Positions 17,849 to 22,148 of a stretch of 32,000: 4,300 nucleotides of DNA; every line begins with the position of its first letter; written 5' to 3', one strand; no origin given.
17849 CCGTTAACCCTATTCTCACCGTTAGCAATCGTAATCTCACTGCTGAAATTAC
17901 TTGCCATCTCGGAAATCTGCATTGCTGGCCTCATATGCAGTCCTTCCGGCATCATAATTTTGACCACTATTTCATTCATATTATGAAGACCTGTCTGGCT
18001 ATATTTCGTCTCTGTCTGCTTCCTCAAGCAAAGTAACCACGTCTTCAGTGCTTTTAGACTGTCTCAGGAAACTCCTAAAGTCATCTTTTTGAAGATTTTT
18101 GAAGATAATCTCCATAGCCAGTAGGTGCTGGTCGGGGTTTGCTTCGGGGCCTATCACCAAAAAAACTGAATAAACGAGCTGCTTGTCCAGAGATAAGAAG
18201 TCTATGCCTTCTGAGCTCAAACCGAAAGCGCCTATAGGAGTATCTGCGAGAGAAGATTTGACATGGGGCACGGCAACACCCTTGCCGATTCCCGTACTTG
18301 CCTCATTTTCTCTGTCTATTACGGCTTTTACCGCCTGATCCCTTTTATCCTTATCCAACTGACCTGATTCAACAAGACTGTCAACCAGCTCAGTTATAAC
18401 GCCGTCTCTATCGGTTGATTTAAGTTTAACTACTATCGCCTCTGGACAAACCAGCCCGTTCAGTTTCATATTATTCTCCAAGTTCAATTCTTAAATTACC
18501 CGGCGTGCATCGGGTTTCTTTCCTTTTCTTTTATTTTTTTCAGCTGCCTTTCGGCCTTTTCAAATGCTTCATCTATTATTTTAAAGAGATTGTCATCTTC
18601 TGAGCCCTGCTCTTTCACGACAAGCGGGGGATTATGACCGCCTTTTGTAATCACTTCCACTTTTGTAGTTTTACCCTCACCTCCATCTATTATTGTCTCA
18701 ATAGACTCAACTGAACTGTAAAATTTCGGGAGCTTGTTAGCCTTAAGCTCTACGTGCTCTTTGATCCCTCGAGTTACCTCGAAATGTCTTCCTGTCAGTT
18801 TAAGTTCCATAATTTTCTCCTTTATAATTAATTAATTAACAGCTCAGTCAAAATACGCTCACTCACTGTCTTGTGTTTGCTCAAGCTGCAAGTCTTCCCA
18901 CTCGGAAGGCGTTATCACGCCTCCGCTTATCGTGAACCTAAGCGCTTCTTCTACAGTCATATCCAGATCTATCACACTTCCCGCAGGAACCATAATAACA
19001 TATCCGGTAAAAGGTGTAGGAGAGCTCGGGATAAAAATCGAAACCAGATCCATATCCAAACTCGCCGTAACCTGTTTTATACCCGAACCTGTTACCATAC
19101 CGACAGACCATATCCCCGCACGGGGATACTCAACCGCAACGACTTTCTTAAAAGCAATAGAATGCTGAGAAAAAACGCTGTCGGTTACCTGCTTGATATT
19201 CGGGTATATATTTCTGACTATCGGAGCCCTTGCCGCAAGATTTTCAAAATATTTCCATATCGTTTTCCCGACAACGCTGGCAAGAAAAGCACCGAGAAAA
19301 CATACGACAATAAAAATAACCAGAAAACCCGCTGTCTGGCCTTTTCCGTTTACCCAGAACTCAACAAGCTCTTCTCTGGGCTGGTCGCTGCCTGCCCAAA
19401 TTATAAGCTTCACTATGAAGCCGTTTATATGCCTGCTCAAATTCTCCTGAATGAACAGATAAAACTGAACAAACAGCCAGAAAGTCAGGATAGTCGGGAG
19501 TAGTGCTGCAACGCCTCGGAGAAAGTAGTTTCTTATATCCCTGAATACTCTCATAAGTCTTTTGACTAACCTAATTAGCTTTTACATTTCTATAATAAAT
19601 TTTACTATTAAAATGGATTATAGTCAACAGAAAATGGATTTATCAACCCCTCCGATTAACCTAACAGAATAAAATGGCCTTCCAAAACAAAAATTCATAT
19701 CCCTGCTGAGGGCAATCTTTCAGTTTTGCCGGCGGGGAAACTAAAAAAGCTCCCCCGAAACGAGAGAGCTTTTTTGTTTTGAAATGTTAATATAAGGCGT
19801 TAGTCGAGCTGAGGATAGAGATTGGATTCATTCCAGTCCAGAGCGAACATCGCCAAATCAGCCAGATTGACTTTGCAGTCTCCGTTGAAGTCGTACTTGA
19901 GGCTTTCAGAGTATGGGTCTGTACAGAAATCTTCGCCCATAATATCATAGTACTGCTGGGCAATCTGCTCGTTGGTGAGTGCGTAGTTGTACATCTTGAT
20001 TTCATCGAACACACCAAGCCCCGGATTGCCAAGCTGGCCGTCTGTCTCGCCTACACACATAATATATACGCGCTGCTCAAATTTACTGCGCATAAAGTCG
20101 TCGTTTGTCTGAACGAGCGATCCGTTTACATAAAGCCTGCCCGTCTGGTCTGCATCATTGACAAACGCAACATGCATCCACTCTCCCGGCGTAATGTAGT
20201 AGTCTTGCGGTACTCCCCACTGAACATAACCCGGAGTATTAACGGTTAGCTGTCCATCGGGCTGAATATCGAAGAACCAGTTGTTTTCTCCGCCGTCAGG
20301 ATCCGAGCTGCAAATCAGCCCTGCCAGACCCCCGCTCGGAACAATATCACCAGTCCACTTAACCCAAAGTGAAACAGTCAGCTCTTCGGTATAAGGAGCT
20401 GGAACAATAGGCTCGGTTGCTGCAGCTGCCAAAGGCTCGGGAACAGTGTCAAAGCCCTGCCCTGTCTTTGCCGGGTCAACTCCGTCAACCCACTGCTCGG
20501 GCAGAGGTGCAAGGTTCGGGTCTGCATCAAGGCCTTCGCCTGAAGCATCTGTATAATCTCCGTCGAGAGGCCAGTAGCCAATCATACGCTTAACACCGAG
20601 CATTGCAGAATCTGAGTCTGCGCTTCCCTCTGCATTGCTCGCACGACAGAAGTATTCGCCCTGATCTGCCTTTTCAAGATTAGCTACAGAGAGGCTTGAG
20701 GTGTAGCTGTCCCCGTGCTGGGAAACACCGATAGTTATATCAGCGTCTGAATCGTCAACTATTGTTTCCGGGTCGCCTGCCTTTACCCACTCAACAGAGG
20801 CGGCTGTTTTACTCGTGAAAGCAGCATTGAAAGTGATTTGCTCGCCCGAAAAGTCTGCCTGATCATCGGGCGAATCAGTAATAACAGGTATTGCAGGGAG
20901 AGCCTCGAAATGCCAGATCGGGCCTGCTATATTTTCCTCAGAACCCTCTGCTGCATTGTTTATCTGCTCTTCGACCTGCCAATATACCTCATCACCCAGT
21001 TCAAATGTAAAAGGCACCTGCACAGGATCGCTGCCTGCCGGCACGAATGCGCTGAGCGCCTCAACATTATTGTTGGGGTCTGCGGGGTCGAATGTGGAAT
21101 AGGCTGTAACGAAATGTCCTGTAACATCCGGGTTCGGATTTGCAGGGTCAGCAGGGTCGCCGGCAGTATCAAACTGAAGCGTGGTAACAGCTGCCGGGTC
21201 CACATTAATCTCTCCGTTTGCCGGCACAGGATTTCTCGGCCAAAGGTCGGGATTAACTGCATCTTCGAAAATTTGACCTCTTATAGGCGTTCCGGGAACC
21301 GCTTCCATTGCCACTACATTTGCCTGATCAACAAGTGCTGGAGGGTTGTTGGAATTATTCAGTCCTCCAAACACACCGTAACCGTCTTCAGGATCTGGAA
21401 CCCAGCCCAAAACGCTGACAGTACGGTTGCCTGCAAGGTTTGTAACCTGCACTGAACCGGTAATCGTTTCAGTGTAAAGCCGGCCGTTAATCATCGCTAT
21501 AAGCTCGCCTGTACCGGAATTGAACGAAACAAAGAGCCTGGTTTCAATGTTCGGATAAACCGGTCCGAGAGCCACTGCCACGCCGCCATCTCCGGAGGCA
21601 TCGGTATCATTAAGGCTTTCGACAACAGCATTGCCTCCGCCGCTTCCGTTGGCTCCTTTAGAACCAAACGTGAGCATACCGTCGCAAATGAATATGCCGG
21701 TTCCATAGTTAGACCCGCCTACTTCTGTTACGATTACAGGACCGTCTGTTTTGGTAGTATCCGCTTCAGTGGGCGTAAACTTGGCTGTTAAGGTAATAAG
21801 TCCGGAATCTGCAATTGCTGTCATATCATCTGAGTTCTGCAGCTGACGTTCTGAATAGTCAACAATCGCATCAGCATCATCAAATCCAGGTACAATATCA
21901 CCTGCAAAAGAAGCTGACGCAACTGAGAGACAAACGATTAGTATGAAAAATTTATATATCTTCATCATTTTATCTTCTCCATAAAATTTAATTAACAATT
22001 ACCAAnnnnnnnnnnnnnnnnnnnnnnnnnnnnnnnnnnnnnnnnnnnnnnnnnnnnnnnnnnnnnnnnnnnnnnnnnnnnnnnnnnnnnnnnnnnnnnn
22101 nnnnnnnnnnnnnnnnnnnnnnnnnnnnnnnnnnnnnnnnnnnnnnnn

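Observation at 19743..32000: ECF sigma / FecR anti-sigma-led 12-kb one-strand cluster: three paralogous secreted LamG/Ig/dockerin-like proteins plus two sulfatases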

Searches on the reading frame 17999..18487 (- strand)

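Call 10: search_protein_families(library=pfam, proteins=[window:17999-18487:-], max_evalue=0.001)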
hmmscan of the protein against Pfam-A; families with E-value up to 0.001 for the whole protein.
window:17999-18487:- (162 aa): 1 family
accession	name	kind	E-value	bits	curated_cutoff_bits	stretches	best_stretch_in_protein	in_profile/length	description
PF00359.27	PTS_EIIA_2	-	4.5e-26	92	27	1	15-156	5-143/144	Phosphoenolpyruvate-dependent sugar phosphotransferase system, EIIA 2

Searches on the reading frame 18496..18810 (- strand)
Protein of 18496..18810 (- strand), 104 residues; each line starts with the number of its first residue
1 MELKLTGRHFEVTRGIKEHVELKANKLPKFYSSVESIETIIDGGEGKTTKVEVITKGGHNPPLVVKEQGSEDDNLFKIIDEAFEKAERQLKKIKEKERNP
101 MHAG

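Call 10: search_protein_families(library=pfam, proteins=[window:18496-18810:-], max_evalue=0.001)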
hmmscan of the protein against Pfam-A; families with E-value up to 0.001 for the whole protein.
window:18496-18810:- (104 aa): 1 family
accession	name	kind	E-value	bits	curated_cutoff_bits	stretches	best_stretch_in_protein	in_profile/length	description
PF02482.25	Ribosomal_S30AE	-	3.9e-17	63.2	23.7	1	4-97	2-87/88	Sigma 54 modulation protein / S30EA ribosomal protein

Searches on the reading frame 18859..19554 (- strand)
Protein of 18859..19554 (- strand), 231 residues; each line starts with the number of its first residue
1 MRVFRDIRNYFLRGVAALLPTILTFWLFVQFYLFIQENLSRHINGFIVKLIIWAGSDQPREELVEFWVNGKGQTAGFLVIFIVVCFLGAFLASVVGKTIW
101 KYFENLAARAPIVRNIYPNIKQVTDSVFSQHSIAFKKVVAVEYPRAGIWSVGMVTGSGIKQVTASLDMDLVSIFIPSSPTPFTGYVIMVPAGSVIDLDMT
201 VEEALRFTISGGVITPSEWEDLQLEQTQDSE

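Call 10: search_protein_families(library=pfam, proteins=[window:18859-19554:-], max_evalue=0.001)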
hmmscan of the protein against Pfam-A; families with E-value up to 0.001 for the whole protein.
window:18859-19554:- (231 aa): 1 family
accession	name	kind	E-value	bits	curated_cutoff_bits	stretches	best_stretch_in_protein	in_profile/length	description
PF04367.18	DUF502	-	5e-27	94.3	23.8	1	78-182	1-106/107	Protein of unknown function (DUF502)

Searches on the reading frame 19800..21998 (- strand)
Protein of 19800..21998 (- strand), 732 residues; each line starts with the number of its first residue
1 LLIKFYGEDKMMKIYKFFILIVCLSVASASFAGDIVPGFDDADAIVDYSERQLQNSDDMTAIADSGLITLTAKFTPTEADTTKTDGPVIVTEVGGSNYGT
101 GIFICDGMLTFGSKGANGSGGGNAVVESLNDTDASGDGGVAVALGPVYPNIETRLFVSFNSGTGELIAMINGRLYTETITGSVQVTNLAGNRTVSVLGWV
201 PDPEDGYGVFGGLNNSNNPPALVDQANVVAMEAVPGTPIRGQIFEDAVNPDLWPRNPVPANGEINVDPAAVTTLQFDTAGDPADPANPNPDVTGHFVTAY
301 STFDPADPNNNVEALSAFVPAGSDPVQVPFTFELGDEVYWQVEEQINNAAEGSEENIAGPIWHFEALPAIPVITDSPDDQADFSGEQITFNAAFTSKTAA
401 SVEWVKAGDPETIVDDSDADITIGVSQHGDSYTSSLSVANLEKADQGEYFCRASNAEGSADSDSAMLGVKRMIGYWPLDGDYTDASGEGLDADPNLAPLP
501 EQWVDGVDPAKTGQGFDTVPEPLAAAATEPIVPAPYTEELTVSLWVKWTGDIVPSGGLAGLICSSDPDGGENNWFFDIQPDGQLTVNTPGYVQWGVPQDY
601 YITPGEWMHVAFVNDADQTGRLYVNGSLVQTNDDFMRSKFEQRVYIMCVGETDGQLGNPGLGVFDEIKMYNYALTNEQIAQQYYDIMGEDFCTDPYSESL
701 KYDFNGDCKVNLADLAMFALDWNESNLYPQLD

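Call 8: search_protein_families(library=pfam, proteins=[window:19800-21998:-], max_evalue=0.01)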
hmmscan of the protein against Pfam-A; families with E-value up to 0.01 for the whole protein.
window:19800-21998:- (732 aa): 6 families
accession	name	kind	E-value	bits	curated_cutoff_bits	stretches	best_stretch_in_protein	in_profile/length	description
PF13385.13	Laminin_G_3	-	6.8e-19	68.9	27.6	1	535-680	15-151/151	Concanavalin A-like lectin/glucanases superfamily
PF13927.12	Ig_3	-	5.1e-09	36.9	30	1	371-455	2-78/78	Immunoglobulin domain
PF07679.22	I-set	-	1.7e-08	34.8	23.7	1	371-463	1-85/90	Immunoglobulin I-set domain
PF00047.31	ig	-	6.4e-07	30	21.8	1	385-462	8-79/81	Immunoglobulin domain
PF13895.12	Ig_2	-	0.0011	19.6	27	1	371-465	2-75/79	Immunoglobulin domain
PF21209.4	Bac_rhamnosid-like_N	-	0.0047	16.8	27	1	577-655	16-93/209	Alpha-rhamnosidase-like, bacteroidetes, N-terminal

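Call 68: search_protein_families(library=ncbifam, proteins=[window:19800-21968:-], max_evalue=0.001)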
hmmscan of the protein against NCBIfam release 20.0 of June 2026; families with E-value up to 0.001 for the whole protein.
window:19800-21968:- (722 aa): 1 family
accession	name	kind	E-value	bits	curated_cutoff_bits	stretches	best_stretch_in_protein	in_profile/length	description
NF052521.1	TafC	equivalog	2.7e-05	23.5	410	1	527-674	215-361/373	TafC family fimbrial protein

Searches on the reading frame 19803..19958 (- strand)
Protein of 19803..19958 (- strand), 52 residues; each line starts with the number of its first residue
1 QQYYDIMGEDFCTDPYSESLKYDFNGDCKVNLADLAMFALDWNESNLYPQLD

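Call 87: search_protein_families(library=pfam, proteins=[window:19803-19958:-], max_evalue=10)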
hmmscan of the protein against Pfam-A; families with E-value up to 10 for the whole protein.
seq(52 aa): 1 family
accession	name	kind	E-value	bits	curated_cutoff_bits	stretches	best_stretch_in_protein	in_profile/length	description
PF00404.24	Dockerin_1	-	0.035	14.7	22.9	1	22-38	2-18/57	Dockerin type I domain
